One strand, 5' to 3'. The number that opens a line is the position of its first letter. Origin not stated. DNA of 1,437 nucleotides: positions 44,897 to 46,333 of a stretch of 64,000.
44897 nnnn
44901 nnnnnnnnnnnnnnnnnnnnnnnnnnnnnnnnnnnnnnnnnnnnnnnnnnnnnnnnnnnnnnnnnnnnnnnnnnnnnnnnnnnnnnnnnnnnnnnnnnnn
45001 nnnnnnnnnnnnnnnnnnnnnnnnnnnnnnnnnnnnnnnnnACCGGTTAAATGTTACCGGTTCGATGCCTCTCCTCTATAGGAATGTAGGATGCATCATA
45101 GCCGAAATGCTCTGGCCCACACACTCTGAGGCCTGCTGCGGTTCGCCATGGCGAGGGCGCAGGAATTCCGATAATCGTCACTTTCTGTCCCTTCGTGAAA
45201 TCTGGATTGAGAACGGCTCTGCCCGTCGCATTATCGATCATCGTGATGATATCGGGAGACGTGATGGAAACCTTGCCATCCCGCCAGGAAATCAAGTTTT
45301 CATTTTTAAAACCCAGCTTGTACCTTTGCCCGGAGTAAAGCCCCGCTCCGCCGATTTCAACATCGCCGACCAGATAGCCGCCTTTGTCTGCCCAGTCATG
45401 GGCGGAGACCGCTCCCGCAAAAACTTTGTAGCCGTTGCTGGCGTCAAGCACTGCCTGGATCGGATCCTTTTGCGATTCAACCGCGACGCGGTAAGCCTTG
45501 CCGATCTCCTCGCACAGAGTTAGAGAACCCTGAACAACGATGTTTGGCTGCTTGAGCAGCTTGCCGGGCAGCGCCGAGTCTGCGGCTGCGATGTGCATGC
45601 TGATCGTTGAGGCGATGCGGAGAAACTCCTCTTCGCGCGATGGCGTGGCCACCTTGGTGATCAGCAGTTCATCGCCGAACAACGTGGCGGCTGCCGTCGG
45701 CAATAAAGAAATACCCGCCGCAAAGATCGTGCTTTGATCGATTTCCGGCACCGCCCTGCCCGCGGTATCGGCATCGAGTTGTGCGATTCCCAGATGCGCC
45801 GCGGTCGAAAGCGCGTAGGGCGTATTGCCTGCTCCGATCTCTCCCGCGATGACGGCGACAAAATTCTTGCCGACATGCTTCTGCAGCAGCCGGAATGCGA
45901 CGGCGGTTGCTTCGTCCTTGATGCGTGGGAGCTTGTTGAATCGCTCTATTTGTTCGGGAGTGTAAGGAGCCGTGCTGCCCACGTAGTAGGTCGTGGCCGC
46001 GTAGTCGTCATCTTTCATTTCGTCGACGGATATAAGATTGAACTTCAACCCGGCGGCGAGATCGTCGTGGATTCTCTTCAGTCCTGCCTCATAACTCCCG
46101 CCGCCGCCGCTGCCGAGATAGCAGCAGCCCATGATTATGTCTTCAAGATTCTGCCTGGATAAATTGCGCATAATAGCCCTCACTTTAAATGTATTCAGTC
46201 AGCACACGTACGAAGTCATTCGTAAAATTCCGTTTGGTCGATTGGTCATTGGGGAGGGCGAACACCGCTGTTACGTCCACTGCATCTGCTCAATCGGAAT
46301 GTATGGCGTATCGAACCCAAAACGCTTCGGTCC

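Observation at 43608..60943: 17-kb divergent island: two HyuA/HyuB pairs, tandem DUF917 paralogues, an NCS1 permease and a dedicated TonB-dependent receptor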

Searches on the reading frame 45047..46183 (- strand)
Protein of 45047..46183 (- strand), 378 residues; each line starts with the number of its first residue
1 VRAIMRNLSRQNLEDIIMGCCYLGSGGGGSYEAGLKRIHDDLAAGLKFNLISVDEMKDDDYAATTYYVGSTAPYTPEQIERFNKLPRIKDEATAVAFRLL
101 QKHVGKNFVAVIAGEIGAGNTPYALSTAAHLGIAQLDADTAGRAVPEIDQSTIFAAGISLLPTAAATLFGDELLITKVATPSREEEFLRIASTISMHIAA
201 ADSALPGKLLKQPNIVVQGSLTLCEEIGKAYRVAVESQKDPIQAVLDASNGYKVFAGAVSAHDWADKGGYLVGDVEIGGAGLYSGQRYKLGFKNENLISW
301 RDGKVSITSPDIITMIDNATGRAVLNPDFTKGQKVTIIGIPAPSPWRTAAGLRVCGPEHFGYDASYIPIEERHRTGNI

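Call 3: search_protein_families(library=pfam, proteins=[window:45047-46183:-])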
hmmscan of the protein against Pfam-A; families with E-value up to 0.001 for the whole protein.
window:45047-46183:- (378 aa): 2 families
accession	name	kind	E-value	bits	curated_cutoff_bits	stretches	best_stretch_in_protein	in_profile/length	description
PF20906.3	S-Me-THD_C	-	3.8e-50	170.3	27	1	190-369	13-190/190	S-Me-THD-like, C-terminal domain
PF06032.18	S-Me-THD_N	-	1.1e-35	123.5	27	1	12-176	2-157/158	S-Me-THD-like, N-terminal domain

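Call 4: search_protein_families(library=ncbifam, proteins=[window:45047-46183:-])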
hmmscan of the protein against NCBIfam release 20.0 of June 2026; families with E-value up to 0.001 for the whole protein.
window:45047-46183:- (378 aa): 2 families
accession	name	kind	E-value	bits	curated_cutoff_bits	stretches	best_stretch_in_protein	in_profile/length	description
NF058532.1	CH3_S_uro_de_S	equivalog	9e-24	84.1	450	1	6-339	1-321/352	S-methyl thiohydantoin desulfurase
NF058529.1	thiohydan_desulf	equivalog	1.4e-21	77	440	1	6-341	1-330/362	thiohydantoin desulfurase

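Call 14: search_solved_structures(query=window:45047-46183:-, max_evalue=0.01)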
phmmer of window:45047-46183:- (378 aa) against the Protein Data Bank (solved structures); distinct sequences matched with E-value up to 0.01: 1.
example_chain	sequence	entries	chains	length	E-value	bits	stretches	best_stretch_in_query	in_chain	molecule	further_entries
2o3i_A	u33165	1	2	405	1e-17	67.3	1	7-371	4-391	Hypothetical protein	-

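Call 18: find_encoding_contigs(protein=window:45047-46183:-, flank=10000, max_places=6)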
Protein window:45047-46183:- (378 aa): no gene with exactly this product is on record in the collection.

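Call 19: find_related_loci(query=window:45047-46183:-, collection=genome_contigs, flank=10000)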
Query window:45047-46183:- (378 aa) in genome_contigs; peptide patterns used: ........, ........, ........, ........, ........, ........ (x = any residue, [..] = any of these).
61 stretches matched a pattern; 10 encode a relative of the query (tblastn E <= 1e-3); 10 distinct loci.
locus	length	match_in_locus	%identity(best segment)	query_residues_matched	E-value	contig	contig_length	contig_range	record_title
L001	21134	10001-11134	96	1-378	0e+0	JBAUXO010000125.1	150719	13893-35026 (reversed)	MAG: Candidatus Sulfotelmatobacter sp. isolate MFD09282_ilm_asm_bin26 k127_462761, whole genome shotgun sequence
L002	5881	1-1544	89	2-378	0e+0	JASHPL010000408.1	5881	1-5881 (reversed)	MAG: Candidatus Sulfotelmatobacter sp. isolate JOPF048 JOPF_NEAR_contig_1340040, whole genome shotgun sequence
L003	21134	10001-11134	86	1-378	0e+0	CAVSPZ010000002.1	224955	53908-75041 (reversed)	MAG: uncultured Acidobacteriota bacterium isolate MFD03044.bin.1.24 genome assembly, contig: contig_11697, whole genome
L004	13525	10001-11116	63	5-376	2e-167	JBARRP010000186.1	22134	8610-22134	MAG: Candidatus Acidiferrales bacterium isolate MFD13499_ilm_asm_bin38 k127_26366, whole genome shotgun sequence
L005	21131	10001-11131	91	2-378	0e+0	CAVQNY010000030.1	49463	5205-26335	MAG: uncultured Acidobacteriaceae bacterium isolate MFD01248.bin.1.34 genome assembly, contig: contig_36285, whole genom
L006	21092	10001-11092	45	8-372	1e-96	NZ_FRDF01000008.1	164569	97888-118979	Erythrobacter sanguineus strain DSM 11032, whole genome shotgun sequence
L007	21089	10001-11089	44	8-370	3e-95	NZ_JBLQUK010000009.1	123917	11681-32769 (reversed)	Qipengyuania sp. ASV99 NODE_9_length_123917_cov_66.038865, whole genome shotgun sequence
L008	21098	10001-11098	46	7-372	3e-99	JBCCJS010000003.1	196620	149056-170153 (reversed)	MAG: Pseudomonadota bacterium isolate P01_C01_bin.119 k141_2357453_length_196620_cov_49.2318, whole genome shotgun seque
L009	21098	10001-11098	45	7-372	5e-99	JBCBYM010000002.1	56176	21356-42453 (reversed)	MAG: Pseudomonadota bacterium isolate J06656_7 NODE_2_length_56176_cov_5.012834, whole genome shotgun sequence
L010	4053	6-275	48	283-372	1e-24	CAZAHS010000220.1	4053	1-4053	MAG TPA_asm: uncultured Sphingomonadaceae bacterium isolate SRP268394_co2_141 genome assembly, contig: NODE_27930_length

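Call 24: search_protein_families(library=pfam, proteins=[L003:1364-2146:-, L003:13444-14502:-, L003:14831-15607:-, L003:15681-16679:-, L003:16962-18095:+, L006:9141-9842:+, L006:8023-9129:+, L006:7828-9087:-, L006:11111-13384:-, L006:5308-6801:+])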
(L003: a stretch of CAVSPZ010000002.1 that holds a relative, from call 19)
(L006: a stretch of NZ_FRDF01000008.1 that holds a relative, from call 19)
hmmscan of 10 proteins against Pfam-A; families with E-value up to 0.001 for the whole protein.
L003:1364-2146:- (260 aa): 1 family
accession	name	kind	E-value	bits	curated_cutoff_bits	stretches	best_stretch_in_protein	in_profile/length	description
PF01177.27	Asp_Glu_race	-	3.4e-32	112.4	31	1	22-210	16-206/211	Asp/Glu/Hydantoin racemase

L003:13444-14502:- (352 aa): 4 families
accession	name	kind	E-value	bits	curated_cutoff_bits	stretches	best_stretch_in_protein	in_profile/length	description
PF05598.16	DUF772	-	9e-25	86.9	23.1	1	54-129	1-74/74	Transposase domain (DUF772)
PF01609.27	DDE_Tnp_1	-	5e-11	43.2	23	1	193-328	25-187/200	Transposase DDE domain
PF13586.12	DDE_Tnp_1_2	-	3.6e-05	24.6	29.2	1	254-321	3-65/86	Transposase DDE domain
PF13751.12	DDE_Tnp_1_6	-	4.1e-05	24.3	25.1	1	268-344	49-124/125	Transposase DDE domain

L003:14831-15607:- (258 aa): 3 families
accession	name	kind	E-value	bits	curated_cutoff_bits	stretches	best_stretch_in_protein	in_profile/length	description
PF13340.11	DUF4096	-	5.1e-28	97.6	34.3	1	7-81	1-75/76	Putative transposase of IS4/5 family (DUF4096)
PF01609.27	DDE_Tnp_1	-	5.6e-17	62.6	23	1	102-245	9-191/200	Transposase DDE domain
PF13586.12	DDE_Tnp_1_2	-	0.00023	22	29.2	1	170-246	3-76/86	Transposase DDE domain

L003:15681-16679:- (332 aa): 0 families

L003:16962-18095:+ (377 aa): 1 family
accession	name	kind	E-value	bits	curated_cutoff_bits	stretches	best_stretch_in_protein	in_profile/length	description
PF01663.27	Phosphodiest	-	1.7e-06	28.4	23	1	95-180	1-75/342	Type I phosphodiesterase / nucleotide pyrophosphatase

L006:9141-9842:+ (233 aa): 1 family
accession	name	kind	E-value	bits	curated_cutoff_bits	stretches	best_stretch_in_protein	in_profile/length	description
PF02390.23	Methyltransf_4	-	8e-36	123.5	24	1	57-218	2-164/173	Putative methyltransferase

L006:8023-9129:+ (368 aa): 0 families

L006:7828-9087:- (419 aa): 1 family
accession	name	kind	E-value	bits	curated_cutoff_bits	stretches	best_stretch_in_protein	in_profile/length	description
PF00924.24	MS_channel_2nd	-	2.9e-15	56.6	20.2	1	188-256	1-67/68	Mechanosensitive ion channel, beta-domain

L006:11111-13384:- (757 aa): 3 families
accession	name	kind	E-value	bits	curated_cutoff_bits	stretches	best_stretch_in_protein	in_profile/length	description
PF01515.24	PTA_PTB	-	5.7e-79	266.2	24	1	439-750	5-317/319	Phosphate acetyl/butaryl transferase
PF00390.24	malic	-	8.8e-28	97.8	23.1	2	28-123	2-118/182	Malic enzyme, N-terminal domain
PF03949.21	Malic_M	-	1.3e-21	77.5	23.5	1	174-368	3-231/258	Malic enzyme, NAD binding domain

L006:5308-6801:+ (497 aa): 3 families
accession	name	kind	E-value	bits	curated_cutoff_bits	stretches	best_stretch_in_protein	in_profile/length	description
PF04552.19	Sigma54_DBD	-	1.9e-64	216.7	22.8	1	332-489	3-160/160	Sigma-54, DNA binding domain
PF04963.19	Sigma54_CBD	-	8.1e-52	176.1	22.9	1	129-316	2-185/185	Sigma-54 factor, core binding domain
PF00309.25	Sigma54_AID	-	3.1e-17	62.6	23.8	1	6-50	1-45/46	Sigma-54 factor, Activator interacting domain (AID)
